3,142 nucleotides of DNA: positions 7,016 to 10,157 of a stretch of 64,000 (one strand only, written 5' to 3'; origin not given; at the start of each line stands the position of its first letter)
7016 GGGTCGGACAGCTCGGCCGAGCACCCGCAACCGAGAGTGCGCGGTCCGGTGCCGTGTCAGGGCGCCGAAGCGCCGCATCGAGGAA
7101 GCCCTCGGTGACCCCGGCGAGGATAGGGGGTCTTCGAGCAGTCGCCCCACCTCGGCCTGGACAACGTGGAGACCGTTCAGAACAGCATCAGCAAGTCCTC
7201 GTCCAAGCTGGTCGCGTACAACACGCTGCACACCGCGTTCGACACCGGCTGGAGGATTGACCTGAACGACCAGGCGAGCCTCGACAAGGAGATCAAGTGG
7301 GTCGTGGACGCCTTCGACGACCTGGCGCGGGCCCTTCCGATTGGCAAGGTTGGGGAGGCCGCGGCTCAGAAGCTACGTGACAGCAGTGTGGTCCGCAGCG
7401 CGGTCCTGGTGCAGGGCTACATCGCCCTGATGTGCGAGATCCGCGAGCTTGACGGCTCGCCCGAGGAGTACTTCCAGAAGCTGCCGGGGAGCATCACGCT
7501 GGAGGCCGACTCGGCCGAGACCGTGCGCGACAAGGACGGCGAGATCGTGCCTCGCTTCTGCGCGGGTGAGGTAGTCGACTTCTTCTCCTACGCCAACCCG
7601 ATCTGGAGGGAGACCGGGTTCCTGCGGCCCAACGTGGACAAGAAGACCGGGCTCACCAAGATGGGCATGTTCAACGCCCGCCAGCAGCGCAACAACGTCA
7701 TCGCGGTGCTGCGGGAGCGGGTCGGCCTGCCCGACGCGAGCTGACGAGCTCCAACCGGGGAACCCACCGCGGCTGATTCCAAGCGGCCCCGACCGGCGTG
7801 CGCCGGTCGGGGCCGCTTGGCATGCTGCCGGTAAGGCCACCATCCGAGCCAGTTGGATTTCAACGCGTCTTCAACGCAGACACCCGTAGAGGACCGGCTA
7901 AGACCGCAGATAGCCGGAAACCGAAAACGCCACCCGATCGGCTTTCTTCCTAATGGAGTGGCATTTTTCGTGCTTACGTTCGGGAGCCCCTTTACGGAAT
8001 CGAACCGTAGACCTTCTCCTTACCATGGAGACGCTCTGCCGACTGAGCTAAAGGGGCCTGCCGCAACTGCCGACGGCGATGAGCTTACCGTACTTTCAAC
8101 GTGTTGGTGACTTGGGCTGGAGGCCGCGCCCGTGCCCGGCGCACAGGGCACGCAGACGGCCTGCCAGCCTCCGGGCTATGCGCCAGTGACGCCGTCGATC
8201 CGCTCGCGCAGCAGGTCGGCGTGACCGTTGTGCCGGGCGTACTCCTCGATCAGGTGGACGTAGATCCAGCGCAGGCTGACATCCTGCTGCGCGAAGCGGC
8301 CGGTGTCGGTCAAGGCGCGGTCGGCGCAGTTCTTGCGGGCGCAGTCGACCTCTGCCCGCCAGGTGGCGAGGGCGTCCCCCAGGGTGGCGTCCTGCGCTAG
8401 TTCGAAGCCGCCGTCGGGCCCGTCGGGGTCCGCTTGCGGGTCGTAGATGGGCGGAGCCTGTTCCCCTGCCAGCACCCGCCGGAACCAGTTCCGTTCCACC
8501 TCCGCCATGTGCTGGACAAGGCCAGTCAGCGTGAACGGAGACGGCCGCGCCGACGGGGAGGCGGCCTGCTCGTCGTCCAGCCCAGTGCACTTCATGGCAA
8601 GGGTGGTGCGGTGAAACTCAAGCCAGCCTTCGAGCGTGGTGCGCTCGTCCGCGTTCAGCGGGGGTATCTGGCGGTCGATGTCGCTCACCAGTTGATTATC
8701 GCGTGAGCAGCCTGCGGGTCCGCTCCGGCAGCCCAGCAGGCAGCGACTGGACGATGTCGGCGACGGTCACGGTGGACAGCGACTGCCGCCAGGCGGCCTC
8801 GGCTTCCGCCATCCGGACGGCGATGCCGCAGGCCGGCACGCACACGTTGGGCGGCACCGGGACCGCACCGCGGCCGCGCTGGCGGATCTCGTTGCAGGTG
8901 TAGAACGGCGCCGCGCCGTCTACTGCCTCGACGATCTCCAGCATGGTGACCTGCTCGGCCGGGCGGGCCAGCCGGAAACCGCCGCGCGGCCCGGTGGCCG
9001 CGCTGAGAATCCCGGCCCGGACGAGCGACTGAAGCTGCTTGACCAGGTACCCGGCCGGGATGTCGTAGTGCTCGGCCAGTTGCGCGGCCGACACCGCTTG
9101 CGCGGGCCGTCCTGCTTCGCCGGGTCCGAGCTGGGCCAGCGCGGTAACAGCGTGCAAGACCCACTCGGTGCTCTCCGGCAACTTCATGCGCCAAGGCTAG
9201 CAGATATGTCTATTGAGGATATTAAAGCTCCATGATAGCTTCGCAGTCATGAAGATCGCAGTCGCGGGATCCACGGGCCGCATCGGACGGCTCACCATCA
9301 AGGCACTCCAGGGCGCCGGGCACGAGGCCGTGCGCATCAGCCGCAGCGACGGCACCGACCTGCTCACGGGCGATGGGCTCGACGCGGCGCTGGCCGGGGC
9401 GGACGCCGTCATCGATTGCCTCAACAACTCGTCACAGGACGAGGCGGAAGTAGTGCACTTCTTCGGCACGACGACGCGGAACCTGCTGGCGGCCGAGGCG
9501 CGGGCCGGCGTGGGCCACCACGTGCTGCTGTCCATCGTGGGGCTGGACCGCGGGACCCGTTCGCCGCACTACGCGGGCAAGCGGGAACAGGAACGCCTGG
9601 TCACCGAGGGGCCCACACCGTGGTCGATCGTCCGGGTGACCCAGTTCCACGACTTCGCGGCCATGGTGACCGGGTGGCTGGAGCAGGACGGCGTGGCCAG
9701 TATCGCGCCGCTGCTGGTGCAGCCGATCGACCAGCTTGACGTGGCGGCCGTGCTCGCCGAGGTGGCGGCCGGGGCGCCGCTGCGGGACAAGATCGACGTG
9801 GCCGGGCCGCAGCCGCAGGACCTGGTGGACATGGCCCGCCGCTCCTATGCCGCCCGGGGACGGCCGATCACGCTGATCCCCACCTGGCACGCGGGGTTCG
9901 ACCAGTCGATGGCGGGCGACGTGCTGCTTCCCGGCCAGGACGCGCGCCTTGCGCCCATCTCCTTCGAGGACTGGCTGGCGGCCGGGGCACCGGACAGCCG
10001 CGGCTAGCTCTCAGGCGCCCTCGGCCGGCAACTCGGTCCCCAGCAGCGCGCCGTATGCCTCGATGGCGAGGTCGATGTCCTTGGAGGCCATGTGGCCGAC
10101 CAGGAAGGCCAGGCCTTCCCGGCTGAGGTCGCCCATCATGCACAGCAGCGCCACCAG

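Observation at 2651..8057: Integrase-less 5.3 kb defence islet in tRNA-Thr: vsr*-Shedu-C5 MTase><REase-dndB-like*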

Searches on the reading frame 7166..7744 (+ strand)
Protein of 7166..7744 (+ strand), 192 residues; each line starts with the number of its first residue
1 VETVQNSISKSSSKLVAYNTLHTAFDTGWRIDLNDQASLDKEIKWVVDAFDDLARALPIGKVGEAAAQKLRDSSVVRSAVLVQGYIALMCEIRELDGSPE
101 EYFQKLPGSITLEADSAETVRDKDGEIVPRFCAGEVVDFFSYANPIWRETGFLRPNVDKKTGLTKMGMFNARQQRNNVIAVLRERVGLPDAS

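Call 7: search_protein_families(library=pfam, proteins=[window:7166-7744:+], max_evalue=0.1)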
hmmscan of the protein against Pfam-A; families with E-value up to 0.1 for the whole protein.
window:7166-7744:+ (192 aa): 2 families
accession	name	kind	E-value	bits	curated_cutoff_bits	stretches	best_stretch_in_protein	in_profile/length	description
PF14072.11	DndB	-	0.011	15.3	29.1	1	2-102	187-287/338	DNA-sulfur modification-associated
PF11084.13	DUF2621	-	0.085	13.3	27.7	0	35-87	61-111/139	Protein of unknown function (DUF2621)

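Call 8: search_protein_families(library=padloc, proteins=[window:7166-7744:+], max_evalue=0.1)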
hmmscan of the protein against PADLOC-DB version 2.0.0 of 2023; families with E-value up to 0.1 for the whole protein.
window:7166-7744:+ (192 aa): 0 families

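Call 9: search_protein_families(library=ncbifam, proteins=[window:7166-7744:+], max_evalue=0.1)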
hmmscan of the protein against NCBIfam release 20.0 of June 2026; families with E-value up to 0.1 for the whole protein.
window:7166-7744:+ (192 aa): 0 families

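Call 61: search_protein_representatives(protein=window:7166-7744:+)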
Query: 192 residues. Proteins with E-value up to 0.001 (for the whole library): 51; up to 1e-10: 13; up to 1e-30: 2. The best 51 are listed.
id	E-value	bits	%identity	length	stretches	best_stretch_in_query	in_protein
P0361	2.9e-55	203.2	54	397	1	1-188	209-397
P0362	9.1e-31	123.4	77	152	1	47-130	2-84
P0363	2.2e-24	102.5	40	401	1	1-179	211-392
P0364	7.1e-20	87.9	36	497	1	1-182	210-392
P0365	1.1e-19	87.2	38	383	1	2-189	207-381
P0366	4.5e-17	78.7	34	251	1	2-184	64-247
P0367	2.8e-16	76.2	56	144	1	2-72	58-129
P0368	1.1e-13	67.7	39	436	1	2-188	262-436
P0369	3.8e-12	62.7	35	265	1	2-182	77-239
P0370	4.0e-11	59.4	37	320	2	1-89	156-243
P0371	4.1e-11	59.3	31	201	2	2-104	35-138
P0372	5.9e-11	58.8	33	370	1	1-189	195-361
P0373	5.9e-11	58.8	33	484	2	2-99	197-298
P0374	2.6e-10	56.7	33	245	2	4-90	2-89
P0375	3.8e-10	56.2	34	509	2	2-94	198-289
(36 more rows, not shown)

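Call 64: search_protein_families(library=pfam, proteins=[P0361, P0363, P0364, P0365, P0368], max_evalue=0.01)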
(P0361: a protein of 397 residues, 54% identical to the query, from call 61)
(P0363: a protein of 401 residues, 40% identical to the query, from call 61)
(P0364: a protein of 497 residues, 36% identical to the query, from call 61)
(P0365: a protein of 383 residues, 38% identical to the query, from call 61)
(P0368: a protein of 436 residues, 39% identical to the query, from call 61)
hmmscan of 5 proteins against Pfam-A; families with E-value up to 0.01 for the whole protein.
P0361 (397 aa): 1 family
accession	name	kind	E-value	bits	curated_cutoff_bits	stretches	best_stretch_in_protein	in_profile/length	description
PF14072.11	DndB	-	4.7e-10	39.5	29.1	1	163-307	141-285/338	DNA-sulfur modification-associated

P0363 (401 aa): 1 family
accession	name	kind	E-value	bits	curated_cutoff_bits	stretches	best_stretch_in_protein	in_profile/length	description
PF14072.11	DndB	-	1.7e-09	37.6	29.1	1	164-309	140-283/338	DNA-sulfur modification-associated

P0364 (497 aa): 1 family
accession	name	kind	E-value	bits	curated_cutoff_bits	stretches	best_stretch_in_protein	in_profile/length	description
PF14072.11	DndB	-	4.1e-10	39.7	29.1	1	166-306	143-283/338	DNA-sulfur modification-associated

P0365 (383 aa): 1 family
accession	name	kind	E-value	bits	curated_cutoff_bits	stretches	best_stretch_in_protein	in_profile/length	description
PF14072.11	DndB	-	5.6e-11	42.5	29.1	1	162-380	143-337/338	DNA-sulfur modification-associated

P0368 (436 aa): 1 family
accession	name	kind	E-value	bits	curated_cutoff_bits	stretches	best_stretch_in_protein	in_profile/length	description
PF14072.11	DndB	-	1.3e-07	31.5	29.1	1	224-362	151-286/338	DNA-sulfur modification-associated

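Call 65: search_protein_families(library=padloc, proteins=[P0361], max_evalue=0.001)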
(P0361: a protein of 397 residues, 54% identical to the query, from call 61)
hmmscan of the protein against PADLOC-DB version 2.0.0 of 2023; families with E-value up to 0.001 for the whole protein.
P0361 (397 aa): 0 families

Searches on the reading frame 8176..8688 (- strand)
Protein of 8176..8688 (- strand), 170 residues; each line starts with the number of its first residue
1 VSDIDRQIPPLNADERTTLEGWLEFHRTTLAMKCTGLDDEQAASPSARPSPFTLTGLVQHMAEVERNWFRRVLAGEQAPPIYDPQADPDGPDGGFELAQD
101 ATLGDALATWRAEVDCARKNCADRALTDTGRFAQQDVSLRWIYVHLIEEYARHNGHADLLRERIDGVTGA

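Call 12: search_protein_families(library=pfam, proteins=[window:8176-8688:-], max_evalue=0.01)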
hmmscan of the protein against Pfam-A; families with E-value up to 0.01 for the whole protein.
window:8176-8688:- (170 aa): 4 families
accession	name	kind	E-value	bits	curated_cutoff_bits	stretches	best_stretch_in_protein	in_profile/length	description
PF04978.18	MST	-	5.1e-49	167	27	1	18-166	1-149/149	Mycothiol-S-transferase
PF12867.12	DinB_2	-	5.6e-09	37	24.8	1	23-156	2-127/128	DinB superfamily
PF11716.13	MDMPI_N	-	0.00037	21.6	24.2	1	29-123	7-102/140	Mycothiol maleylpyruvate isomerase N-terminal domain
PF05163.17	DinB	-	0.00038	20.9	23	1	22-155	11-136/165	DinB family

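Call 26: find_related_loci(query=window:8176-8688:-, collection=genome_contigs, flank=10000)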
Query window:8176-8688:- (170 aa) in genome_contigs; peptide patterns used: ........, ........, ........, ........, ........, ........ (x = any residue, [..] = any of these).
599 stretches matched a pattern (row limit reached: there are more); 488 encode a relative of the query (tblastn E <= 1e-3); the best 80 are kept; 80 distinct loci.
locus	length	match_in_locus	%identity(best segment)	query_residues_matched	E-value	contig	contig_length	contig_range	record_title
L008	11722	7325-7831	83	1-169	3e-94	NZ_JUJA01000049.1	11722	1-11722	Streptomyces kebangsaanensis strain SUK12 scaffold_49_11722nt, whole genome shotgun sequence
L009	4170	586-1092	84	1-169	3e-94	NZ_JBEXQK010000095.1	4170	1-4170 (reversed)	Streptomyces sp. NPDC006368 NPDC006368_284_B10.ctg-0095, whole genome shotgun sequence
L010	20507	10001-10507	83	1-169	1e-93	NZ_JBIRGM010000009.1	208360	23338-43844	Streptomyces sp. NPDC018000 NPDC018000_256_H10.ctg-0009, whole genome shotgun sequence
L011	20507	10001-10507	83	1-169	1e-93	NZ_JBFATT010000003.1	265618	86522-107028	Streptomyces sp. NPDC052676 NPDC052676_27_B9.ctg-0003, whole genome shotgun sequence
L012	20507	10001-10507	82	1-169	9e-94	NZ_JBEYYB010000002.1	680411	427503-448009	Streptomyces sp. NPDC046821 NPDC046821_73_D2.ctg-0002, whole genome shotgun sequence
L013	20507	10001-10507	83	1-169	1e-93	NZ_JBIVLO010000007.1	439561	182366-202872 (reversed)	Streptomyces sp. NPDC088725 NPDC088725_161_B9.ctg-0007, whole genome shotgun sequence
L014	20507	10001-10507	83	1-169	1e-93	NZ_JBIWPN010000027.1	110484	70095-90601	Kitasatospora sp. NPDC101155 NPDC101155_277_A10.ctg-0027, whole genome shotgun sequence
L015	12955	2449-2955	83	1-169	1e-93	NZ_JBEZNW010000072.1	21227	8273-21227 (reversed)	Streptomyces sp. NPDC047971 NPDC047971_103_C3.ctg-0072, whole genome shotgun sequence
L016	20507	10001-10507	82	1-169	2e-93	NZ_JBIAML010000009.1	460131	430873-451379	Streptomyces sp. NPDC004267 NPDC004267_30_E7.ctg-0009, whole genome shotgun sequence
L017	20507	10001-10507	82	1-169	2e-93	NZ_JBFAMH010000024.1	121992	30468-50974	Streptomyces sp. NPDC049915 NPDC049915_132_G9.ctg-0024, whole genome shotgun sequence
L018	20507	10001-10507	83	1-169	3e-93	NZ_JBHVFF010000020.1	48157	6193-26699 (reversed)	Streptomyces sp. NPDC057543 NPDC057543_T22_B8.ctg-0020, whole genome shotgun sequence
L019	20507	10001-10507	83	1-169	2e-93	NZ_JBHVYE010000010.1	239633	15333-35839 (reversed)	Streptomyces sp. NPDC058284 NPDC058284_T38_C1.ctg-0010, whole genome shotgun sequence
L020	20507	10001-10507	83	1-169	2e-93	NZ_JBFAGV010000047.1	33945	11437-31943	Streptomyces sp. NPDC050856 NPDC050856_64_H11.ctg-0047, whole genome shotgun sequence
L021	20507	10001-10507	83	1-169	5e-93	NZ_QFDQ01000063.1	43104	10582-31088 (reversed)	Streptomyces triticisoli strain NEAU-DSCPA1-4-4 scaffold63, whole genome shotgun sequence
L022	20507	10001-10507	82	1-169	6e-93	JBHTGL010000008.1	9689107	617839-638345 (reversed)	Streptomyces sanglieri strain JCM 12607 tig00001087, whole genome shotgun sequence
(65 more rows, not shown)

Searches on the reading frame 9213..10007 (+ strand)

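Call 12: search_protein_families(library=pfam, proteins=[window:9213-10007:+], max_evalue=0.01)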
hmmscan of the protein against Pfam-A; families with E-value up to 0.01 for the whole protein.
window:9213-10007:+ (264 aa): 4 families
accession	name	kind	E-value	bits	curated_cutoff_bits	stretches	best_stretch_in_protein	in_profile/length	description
PF13460.12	NAD_binding_10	-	1.1e-11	45.4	27.2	1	19-185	1-181/184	NAD(P)H-binding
PF05368.20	NmrA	-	5.1e-05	23.4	27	1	14-145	4-153/298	NmrA-like family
PF01370.27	Epimerase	-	0.00045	20.1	20.9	1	15-105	1-112/240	NAD dependent epimerase/dehydratase family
PF01113.26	DapB_N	-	0.0084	16.6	25.6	0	13-63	1-68/124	Dihydrodipicolinate reductase, N-terminus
